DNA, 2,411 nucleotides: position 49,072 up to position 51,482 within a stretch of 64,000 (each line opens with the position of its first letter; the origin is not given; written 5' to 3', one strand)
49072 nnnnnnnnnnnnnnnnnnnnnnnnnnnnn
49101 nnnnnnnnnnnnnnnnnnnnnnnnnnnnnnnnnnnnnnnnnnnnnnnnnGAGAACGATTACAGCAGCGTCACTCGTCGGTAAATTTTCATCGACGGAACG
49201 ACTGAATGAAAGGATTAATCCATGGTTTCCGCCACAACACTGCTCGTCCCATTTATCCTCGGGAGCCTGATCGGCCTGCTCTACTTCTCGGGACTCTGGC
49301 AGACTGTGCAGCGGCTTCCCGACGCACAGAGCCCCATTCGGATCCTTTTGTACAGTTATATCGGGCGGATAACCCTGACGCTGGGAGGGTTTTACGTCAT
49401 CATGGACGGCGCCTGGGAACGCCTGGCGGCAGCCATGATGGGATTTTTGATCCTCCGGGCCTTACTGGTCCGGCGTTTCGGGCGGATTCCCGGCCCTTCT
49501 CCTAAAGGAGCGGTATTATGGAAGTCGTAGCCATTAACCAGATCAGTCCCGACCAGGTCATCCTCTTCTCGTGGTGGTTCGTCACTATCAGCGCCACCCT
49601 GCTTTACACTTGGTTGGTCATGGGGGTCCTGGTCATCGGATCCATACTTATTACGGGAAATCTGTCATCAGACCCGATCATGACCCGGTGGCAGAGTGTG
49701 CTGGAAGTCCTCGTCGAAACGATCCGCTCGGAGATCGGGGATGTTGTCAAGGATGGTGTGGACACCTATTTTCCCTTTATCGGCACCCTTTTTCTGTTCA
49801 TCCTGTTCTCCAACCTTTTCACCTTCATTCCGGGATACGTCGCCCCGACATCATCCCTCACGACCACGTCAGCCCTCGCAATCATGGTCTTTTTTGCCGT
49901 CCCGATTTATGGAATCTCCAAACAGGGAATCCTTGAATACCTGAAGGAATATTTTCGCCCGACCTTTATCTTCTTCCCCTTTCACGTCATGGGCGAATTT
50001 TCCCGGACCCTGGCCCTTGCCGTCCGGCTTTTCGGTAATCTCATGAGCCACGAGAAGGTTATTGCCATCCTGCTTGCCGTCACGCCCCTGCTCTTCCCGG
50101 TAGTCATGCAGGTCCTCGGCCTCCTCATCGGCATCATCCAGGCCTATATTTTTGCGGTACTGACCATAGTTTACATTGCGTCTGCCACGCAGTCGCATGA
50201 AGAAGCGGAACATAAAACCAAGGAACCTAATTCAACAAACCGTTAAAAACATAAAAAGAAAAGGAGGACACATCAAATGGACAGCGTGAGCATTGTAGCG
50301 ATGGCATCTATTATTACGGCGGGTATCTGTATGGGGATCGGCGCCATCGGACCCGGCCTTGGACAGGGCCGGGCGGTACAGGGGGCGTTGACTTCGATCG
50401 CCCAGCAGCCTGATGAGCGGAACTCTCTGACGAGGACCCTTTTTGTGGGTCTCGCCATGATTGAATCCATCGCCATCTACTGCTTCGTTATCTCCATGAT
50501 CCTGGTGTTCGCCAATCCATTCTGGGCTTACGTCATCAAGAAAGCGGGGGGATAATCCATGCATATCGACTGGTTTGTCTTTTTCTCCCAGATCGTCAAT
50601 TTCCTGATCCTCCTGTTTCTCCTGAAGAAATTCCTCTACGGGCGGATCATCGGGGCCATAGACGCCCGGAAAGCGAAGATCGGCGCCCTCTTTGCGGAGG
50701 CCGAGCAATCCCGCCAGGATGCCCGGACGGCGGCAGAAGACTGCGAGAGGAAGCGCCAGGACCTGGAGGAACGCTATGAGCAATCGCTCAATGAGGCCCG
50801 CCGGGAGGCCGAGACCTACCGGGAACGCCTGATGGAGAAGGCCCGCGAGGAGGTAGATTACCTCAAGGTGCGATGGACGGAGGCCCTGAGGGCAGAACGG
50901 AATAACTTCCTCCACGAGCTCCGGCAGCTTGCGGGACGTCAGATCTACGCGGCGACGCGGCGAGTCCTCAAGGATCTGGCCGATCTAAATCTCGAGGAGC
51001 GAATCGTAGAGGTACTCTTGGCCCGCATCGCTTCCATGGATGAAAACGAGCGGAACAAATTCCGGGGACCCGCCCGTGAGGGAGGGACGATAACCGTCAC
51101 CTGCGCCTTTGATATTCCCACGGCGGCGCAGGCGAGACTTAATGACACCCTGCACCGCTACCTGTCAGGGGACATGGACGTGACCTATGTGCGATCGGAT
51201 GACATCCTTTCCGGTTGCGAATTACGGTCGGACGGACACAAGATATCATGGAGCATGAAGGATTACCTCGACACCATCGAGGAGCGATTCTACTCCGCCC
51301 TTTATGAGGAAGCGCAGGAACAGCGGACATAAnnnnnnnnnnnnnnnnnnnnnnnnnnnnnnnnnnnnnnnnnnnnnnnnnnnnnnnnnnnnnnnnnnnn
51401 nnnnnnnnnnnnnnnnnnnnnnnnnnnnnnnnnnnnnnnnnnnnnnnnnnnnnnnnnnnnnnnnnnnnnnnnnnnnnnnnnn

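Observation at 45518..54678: Sigma54-driven N-ATPase operon headed by a sensor-like/4-TM gene pair and closed by a Cys-rich Cmk-like gene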

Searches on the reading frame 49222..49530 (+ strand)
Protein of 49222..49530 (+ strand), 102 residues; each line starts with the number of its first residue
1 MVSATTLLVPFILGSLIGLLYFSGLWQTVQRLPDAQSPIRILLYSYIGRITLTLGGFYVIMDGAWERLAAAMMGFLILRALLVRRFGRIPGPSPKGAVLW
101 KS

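Call 3: search_protein_families(library=pfam, proteins=[window:49222-49530:+], max_evalue=0.01)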
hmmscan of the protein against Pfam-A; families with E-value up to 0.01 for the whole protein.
window:49222-49530:+ (102 aa): 1 family
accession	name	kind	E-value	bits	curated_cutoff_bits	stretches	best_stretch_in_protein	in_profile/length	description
PF12966.13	AtpR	-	6.8e-24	84.6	26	1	6-85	2-81/86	N-ATPase, AtpR subunit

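Call 4: search_protein_families(library=ncbifam, proteins=[window:49222-49530:+], max_evalue=0.01)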
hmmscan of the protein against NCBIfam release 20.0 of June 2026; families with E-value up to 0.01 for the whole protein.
window:49222-49530:+ (102 aa): 1 family
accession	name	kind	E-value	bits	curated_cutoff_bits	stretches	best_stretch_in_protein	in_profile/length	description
TIGR03165.1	F1F0_chp_2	hypoth_equivalog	1.8e-19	69.9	55.5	1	6-85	2-81/83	F1/F0 ATPase, Methanosarcina type, subunit 2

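Call 36: search_dna_similar(query=window:49222-49530:+, collection=plasmids, mode=protein, max_evalue=0.001, max_rows=30, rows=spread)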
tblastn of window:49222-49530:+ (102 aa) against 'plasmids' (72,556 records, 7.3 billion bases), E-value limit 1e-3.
Records with a match: 8; places in all: 8; records where one place covers at least 80% of the query: 0.
Best place of each record, by identity: <60% 8.
By first word of the organism name: Picosynechococcus 5; Polymorphobacter 2; Legionella 1.
By predicted mobility (MOB-suite, as given by PLSDB): non-mobilizable 6; mobilizable 2.
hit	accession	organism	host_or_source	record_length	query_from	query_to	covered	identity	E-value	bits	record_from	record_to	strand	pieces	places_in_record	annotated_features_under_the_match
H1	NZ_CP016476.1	Picosynechococcus sp. PCC 7003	cell culture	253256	8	85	76%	39.7%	2e-10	63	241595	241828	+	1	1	ATP synthase subunit I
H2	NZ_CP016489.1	Picosynechococcus sp. PCC 8807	cell culture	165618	8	85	76%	38.5%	1e-9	61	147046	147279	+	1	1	ATP synthase subunit I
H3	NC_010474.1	Picosynechococcus sp. PCC 7002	-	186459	8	85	76%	38.5%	1e-9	61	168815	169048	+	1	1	ATP synthase subunit I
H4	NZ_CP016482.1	Picosynechococcus sp. PCC 7117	cell culture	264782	8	85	76%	38.5%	1e-9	61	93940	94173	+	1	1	ATP synthase subunit I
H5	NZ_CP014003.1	Picosynechococcus sp. PCC 73109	cell culture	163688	8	85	76%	37.2%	6e-9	58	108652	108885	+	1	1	ATP synthase subunit I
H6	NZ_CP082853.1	Legionella anisa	-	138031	21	88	67%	39.1%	2e-5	49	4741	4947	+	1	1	ATP synthase subunit I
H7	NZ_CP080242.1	Polymorphobacter sp. PAMC 29334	Megaspora,lichen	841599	21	84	63%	37.5%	9e-4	44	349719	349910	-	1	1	ATP synthase subunit I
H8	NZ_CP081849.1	Polymorphobacter megasporae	Megaspora,lichen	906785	21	84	63%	37.5%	9e-4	44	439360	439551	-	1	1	ATP synthase subunit I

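Call 37: get_annotated_region(hit=H3, flank=8000)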
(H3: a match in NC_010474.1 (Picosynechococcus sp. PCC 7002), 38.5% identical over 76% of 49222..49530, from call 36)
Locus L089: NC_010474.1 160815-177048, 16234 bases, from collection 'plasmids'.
description: Picosynechococcus sp. PCC 7002 plasmid pAQ7, complete sequence
organism: Picosynechococcus sp. PCC 7002 (NCBI taxid 32049)
taxonomy: Bacteria; Cyanobacteriota; Cyanophyceae; Chroococcales; Geminocystaceae; Picosynechococcus; Picosynechococcus sp. PCC 7002
host: -; source: -; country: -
typing (MOB-suite, as given by PLSDB): non-mobilizable
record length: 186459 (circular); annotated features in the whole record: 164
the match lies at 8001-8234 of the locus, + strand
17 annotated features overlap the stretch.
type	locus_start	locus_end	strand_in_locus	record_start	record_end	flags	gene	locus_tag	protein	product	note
CDS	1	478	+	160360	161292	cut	-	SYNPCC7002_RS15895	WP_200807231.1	iron-siderophore ABC transporter substrate-binding protein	GO:0015891 - siderophore transport [Evidence IEA]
CDS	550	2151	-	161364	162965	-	-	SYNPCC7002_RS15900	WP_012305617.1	TROVE domain-containing protein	-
CDS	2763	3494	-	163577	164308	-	phnC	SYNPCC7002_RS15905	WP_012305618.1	phosphonate ABC transporter ATP-binding protein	GO:0015716 - organic phosphonate transport [Evidence IEA]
CDS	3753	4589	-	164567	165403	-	phnE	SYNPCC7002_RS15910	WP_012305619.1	phosphonate ABC transporter, permease protein PhnE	GO:0015716 - organic phosphonate transport [Evidence IEA]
CDS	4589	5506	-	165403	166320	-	-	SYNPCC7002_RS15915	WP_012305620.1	phosphate/phosphite/phosphonate ABC transporter substrate-binding protein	-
CDS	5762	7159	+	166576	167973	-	atpD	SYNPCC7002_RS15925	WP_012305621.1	F0F1 ATP synthase subunit beta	GO:0015986 - proton motive force-driven ATP synthesis [Evidence IEA]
CDS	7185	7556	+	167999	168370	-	-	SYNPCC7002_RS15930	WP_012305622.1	F0F1 ATP synthase subunit epsilon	-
CDS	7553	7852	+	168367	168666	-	-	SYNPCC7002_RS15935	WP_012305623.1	AtpZ/AtpI family protein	-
CDS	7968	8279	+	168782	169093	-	-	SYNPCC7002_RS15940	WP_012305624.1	ATP synthase subunit I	-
CDS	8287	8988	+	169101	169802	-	-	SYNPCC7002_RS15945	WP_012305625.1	F0F1 ATP synthase subunit A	GO:0015986 - proton motive force-driven ATP synthesis [Evidence IEA]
CDS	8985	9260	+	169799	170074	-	-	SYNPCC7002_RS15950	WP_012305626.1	F0F1 ATP synthase subunit C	-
CDS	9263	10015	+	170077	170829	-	-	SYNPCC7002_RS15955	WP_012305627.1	F0F1 ATP synthase subunit B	-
CDS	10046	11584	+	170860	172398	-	-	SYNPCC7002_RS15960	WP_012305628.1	alternate F1F0 ATPase, F1 subunit alpha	-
CDS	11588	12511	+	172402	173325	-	-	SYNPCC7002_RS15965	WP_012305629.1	F0F1 ATP synthase subunit gamma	GO:0015986 - proton motive force-driven ATP synthesis [Evidence IEA]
CDS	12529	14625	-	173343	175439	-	-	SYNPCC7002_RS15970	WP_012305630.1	diguanylate cyclase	-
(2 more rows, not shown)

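Call 38: get_annotated_region(hit=H6, flank=8000)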
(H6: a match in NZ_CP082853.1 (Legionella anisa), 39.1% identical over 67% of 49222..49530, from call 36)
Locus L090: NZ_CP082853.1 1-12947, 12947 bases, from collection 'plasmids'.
description: Legionella anisa strain FDAARGOS_1480 plasmid unnamed1, complete sequence
organism: Legionella anisa (NCBI taxid 28082)
taxonomy: Bacteria; Pseudomonadota; Gammaproteobacteria; Legionellales; Legionellaceae; Legionella; Legionella anisa
host: -; source: -; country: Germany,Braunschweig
typing (MOB-suite, as given by PLSDB): non-mobilizable; replicon rep_cluster_522
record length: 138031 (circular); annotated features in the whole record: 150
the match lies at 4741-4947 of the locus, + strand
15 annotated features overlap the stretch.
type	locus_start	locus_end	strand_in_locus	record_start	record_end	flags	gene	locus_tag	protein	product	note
CDS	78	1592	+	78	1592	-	-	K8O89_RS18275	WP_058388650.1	thymidine phosphorylase family protein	-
CDS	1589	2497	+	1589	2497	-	-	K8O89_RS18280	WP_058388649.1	ribose-phosphate pyrophosphokinase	-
CDS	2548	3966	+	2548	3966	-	atpD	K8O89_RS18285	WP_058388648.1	F0F1 ATP synthase subunit beta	GO:0015986 - proton motive force-driven ATP synthesis [Evidence IEA]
CDS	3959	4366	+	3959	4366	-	-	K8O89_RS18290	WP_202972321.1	F0F1 ATP synthase subunit epsilon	-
CDS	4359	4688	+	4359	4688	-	-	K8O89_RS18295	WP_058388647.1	AtpZ/AtpI family protein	-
CDS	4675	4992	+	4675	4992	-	-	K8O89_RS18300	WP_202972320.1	ATP synthase subunit I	-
CDS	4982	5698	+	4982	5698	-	-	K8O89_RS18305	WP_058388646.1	F0F1 ATP synthase subunit A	GO:0015986 - proton motive force-driven ATP synthesis [Evidence IEA]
CDS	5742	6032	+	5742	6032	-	-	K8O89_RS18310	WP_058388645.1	F0F1 ATP synthase subunit C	-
CDS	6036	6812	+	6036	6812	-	-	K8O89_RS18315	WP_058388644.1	hypothetical protein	-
CDS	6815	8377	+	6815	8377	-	-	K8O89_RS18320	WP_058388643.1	alternate F1F0 ATPase, F1 subunit alpha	-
CDS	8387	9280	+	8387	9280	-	-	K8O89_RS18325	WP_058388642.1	F0F1 ATP synthase subunit gamma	GO:0015986 - proton motive force-driven ATP synthesis [Evidence IEA]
CDS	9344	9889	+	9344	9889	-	-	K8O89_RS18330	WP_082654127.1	cytochrome c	-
CDS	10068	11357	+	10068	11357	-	-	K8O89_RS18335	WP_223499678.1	TolC family protein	GO:0055085 - transmembrane transport [Evidence IEA]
CDS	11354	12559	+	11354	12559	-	-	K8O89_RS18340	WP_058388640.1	efflux RND transporter periplasmic adaptor subunit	GO:0006810 - transport [Evidence IEA]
CDS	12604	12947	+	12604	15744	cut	-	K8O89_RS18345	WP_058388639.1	CusA/CzcA family heavy metal efflux RND transporter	-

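Call 39: get_annotated_region(hit=H7, flank=8000)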
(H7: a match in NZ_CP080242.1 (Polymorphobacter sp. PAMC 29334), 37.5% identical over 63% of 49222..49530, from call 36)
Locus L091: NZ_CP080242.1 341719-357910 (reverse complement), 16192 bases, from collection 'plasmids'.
description: Polymorphobacter sp. PAMC 29334 plasmid p29334-1, complete sequence
organism: Polymorphobacter sp. PAMC 29334 (NCBI taxid 2862331)
taxonomy: Bacteria; Pseudomonadota; Alphaproteobacteria; Sphingomonadales; Sphingosinicellaceae; Polymorphobacter; Polymorphobacter sp. PAMC 29334
host: -; source: Megaspora,lichen; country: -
typing (MOB-suite, as given by PLSDB): non-mobilizable
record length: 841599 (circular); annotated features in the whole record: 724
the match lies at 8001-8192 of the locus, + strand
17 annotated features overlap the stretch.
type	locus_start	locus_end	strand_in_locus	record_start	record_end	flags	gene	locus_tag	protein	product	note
CDS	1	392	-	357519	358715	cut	-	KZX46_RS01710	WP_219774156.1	acetate/propionate family kinase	GO:0006083 - acetate metabolic process [Evidence IEA]; GO:0006113 - fermentation [Evidence IEA]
CDS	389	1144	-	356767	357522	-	rpe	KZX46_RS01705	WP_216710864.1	ribulose-phosphate 3-epimerase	GO:0006098 - pentose-phosphate shunt [Evidence IEA]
CDS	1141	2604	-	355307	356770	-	zwf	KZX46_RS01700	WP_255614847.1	glucose-6-phosphate dehydrogenase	GO:0006098 - pentose-phosphate shunt [Evidence IEA]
CDS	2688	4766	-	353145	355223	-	tkt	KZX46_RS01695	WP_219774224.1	transketolase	GO:0006098 - pentose-phosphate shunt [Evidence IEA]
CDS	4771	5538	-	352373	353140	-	-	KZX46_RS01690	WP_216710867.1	PRC-barrel domain-containing protein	GO:0019684 - photosynthesis, light reaction [Evidence IEA]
CDS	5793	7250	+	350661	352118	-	atpD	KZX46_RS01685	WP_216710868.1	F0F1 ATP synthase subunit beta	GO:0015986 - proton motive force-driven ATP synthesis [Evidence IEA]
CDS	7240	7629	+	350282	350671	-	-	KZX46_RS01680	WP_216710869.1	F0F1 ATP synthase subunit epsilon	-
CDS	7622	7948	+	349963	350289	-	-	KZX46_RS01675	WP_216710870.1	AtpZ/AtpI family protein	-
CDS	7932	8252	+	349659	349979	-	-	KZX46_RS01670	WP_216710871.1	ATP synthase subunit I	-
CDS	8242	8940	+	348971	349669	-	-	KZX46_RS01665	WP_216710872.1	F0F1 ATP synthase subunit A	GO:0015986 - proton motive force-driven ATP synthesis [Evidence IEA]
CDS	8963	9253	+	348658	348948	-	-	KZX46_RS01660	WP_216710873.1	F0F1 ATP synthase subunit C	-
CDS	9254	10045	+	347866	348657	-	-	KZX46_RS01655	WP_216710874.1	F0F1 ATP synthase subunit delta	GO:0015986 - proton motive force-driven ATP synthesis [Evidence IEA]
CDS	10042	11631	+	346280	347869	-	-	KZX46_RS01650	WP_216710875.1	alternate F1F0 ATPase, F1 subunit alpha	-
CDS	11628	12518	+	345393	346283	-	-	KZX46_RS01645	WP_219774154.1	F0F1 ATP synthase subunit gamma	GO:0015986 - proton motive force-driven ATP synthesis [Evidence IEA]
CDS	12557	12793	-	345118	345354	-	-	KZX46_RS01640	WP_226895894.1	SHOCT domain-containing protein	-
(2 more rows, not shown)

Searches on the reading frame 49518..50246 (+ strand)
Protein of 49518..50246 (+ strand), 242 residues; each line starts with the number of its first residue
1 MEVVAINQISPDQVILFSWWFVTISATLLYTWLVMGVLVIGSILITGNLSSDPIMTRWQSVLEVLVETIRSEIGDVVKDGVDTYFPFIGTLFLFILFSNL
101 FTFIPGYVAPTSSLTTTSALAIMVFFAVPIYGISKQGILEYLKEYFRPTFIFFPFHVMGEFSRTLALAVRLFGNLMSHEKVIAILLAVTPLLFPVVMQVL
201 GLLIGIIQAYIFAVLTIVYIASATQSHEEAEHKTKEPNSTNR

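Call 3: search_protein_families(library=pfam, proteins=[window:49518-50246:+], max_evalue=0.01)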
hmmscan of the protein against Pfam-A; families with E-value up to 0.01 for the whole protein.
window:49518-50246:+ (242 aa): 1 family
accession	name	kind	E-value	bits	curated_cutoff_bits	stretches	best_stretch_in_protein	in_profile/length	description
PF00119.25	ATP-synt_A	-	7e-44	150.7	33.9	1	29-220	2-216/217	ATP synthase A chain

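Call 4: search_protein_families(library=ncbifam, proteins=[window:49518-50246:+], max_evalue=0.01)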
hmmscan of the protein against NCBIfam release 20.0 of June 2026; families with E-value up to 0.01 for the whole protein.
window:49518-50246:+ (242 aa): 14 families
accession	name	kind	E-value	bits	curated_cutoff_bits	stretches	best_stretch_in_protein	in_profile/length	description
TIGR03306.1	altF1_A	exception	2.9e-89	298.4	302.1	1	9-225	1-217/217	alternate F1F0 ATPase, F0 subunit A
NF004481.0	PRK05815.2-3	equivalog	3e-89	298.5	227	1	8-230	2-224/225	F0F1 ATP synthase subunit A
NF009954.0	PRK13420.1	equivalog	8.8e-69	231.7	272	1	16-234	11-227/229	F0F1 ATP synthase subunit A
NF009955.0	PRK13421.1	equivalog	1.1e-61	208.2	302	1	13-235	8-228/231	F0F1 ATP synthase subunit A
NF004486.0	PRK05815.3-4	equivalog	1.9e-38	132.4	272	1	22-224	23-223/224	F0F1 ATP synthase subunit A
TIGR01131.1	ATP_synt_6_or_A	equivalog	3e-35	122.2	102.6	1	24-223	15-226/227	F0F1 ATP synthase subunit A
NF004482.0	PRK05815.2-4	equivalog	1.7e-30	106.5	225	1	11-226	13-250/252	F0F1 ATP synthase subunit A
NF004484.0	PRK05815.3-2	equivalog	3e-30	105.7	234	1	21-222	16-222/226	F0F1 ATP synthase subunit A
NF004479.0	PRK05815.1-4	equivalog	5.3e-27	94.6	268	1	16-225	7-235/238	F0F1 ATP synthase subunit A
NF009953.0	PRK13419.1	equivalog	1.3e-21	77.2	460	1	22-236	107-342/346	F0F1 ATP synthase subunit A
NF004485.0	PRK05815.3-3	equivalog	1.5e-19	70.5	249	2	24-187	25-193/281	F0F1 ATP synthase subunit A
NF004477.0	PRK05815.1-1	equivalog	3e-19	69.6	280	1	21-227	36-268/268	F0F1 ATP synthase subunit A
NF004487.0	PRK05815.3-5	equivalog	1.5e-15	57.3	224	2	61-193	63-187/269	F0F1 ATP synthase subunit A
NF009952.0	PRK13417.1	equivalog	5.7e-08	32.5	531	1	32-107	102-180/352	F0F1 ATP synthase subunit A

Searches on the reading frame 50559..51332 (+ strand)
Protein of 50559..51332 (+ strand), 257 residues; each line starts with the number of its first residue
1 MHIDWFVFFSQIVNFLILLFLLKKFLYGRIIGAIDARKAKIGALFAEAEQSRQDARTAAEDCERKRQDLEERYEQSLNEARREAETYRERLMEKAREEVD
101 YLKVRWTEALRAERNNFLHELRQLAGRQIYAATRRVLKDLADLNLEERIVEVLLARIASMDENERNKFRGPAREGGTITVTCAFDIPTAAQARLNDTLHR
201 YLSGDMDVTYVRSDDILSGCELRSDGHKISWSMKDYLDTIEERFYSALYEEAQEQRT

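Call 3: search_protein_families(library=pfam, proteins=[window:50559-51332:+], max_evalue=0.01)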
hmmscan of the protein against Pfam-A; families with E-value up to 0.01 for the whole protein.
window:50559-51332:+ (257 aa): 1 family
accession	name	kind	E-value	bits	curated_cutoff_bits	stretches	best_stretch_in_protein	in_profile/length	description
PF00430.23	ATP-synt_B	-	6.2e-17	62.3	28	1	8-137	2-131/132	ATP synthase B/B' CF(0)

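Call 4: search_protein_families(library=ncbifam, proteins=[window:50559-51332:+], max_evalue=0.01)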
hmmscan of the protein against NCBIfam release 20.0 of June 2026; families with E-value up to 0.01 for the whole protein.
window:50559-51332:+ (257 aa): 23 families
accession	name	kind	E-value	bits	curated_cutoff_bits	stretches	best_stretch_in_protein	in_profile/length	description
TIGR03321.1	alt_F1F0_F0_B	exception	5.7e-73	245.7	224.7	1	1-243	1-244/246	alternate F1F0 ATPase, F0 subunit B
NF011044.0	PRK14474.1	equivalog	3.7e-65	219.9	339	1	1-247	1-249/258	F0F1 ATP synthase subunit B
TIGR01144.1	ATP_synt_b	equivalog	6.7e-15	55.3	65.5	1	11-155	1-145/147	F0F1 ATP synthase subunit B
NF009992.0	PRK13461.1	equivalog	4.1e-14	52.5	127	1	1-123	1-123/159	F0F1 ATP synthase subunit B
NF011041.0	PRK14471.1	equivalog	1e-13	51.6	200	1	7-156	10-160/164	F0F1 ATP synthase subunit B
NF005606.0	PRK07352.1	equivalog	3.6e-12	46.4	137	1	7-155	22-170/175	F0F1 ATP synthase subunit B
NF009987.0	PRK13453.1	equivalog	3.6e-12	46.4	172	1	3-98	16-111/173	F0F1 ATP synthase subunit B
NF004411.0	PRK05759.1-2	equivalog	4.5e-12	46.3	131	1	7-156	6-155/156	F0F1 ATP synthase subunit B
NF011043.0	PRK14473.1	equivalog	9.6e-12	45.1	168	1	3-151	6-154/164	F0F1 ATP synthase subunit B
NF011042.0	PRK14472.1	equivalog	5.6e-11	42.7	198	1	9-159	22-172/175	F0F1 ATP synthase subunit B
NF009991.0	PRK13460.1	equivalog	5.5e-09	36.2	183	1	11-124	22-136/173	F0F1 ATP synthase subunit B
NF009961.0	PRK13428.1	equivalog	7.3e-09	35.3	328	1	7-163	3-160/445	F0F1 ATP synthase subunit B/delta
NF004412.0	PRK05759.1-3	equivalog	4.4e-08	33.2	156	1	8-157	30-180/185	F0F1 ATP synthase subunit B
NF004413.0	PRK05759.1-4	equivalog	2.7e-07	30.8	197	1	9-155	8-154/156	F0F1 ATP synthase subunit B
NF006293.0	PRK08476.1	equivalog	1.3e-06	28.7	118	1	4-121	6-123/141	F0F1 ATP synthase subunit B'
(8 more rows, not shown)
